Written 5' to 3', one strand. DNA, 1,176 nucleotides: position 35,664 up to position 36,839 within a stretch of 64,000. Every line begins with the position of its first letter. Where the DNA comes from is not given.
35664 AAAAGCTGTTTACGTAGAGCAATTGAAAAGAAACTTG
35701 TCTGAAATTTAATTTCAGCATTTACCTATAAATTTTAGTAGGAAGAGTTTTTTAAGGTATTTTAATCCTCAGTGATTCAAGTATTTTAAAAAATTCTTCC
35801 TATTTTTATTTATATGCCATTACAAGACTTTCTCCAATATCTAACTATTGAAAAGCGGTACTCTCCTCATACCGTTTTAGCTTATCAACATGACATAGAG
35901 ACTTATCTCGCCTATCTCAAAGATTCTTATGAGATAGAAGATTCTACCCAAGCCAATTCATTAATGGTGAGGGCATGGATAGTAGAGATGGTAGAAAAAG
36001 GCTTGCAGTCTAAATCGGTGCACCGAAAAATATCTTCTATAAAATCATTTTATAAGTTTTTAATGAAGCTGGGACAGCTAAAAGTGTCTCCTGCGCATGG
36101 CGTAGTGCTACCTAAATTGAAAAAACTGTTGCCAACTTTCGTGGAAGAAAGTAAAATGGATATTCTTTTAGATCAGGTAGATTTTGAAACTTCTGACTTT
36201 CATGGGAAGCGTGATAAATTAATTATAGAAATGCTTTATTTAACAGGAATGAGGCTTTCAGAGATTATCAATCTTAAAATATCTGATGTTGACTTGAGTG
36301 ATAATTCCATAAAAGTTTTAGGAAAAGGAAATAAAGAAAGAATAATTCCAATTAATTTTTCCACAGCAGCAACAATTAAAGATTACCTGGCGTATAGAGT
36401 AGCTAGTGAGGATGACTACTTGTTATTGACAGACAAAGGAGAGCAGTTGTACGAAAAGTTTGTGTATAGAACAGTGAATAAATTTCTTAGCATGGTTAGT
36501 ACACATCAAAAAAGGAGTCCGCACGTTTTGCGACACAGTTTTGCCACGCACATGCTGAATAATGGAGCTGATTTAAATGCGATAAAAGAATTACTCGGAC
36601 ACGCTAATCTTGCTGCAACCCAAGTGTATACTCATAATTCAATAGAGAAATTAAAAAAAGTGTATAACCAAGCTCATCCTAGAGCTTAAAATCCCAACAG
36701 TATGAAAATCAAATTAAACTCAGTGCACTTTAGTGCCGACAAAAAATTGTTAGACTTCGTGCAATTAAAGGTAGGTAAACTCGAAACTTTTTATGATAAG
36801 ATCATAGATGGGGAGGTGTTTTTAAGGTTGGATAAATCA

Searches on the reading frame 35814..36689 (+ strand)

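Call 46: search_protein_families(library=pfam, proteins=[window:35814-36689:+], max_evalue=0.001)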
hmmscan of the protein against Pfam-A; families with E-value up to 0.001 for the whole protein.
window:35814-36689:+ (291 aa): 2 families
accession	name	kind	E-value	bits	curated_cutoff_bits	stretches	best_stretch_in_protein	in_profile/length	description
PF00589.27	Phage_integrase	-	2.3e-42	145.1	27.1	1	128-276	18-169/172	Phage integrase family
PF02899.23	Phage_int_SAM_1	-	1.5e-22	80.1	22.3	1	3-85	1-81/83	Phage integrase, N-terminal SAM-like domain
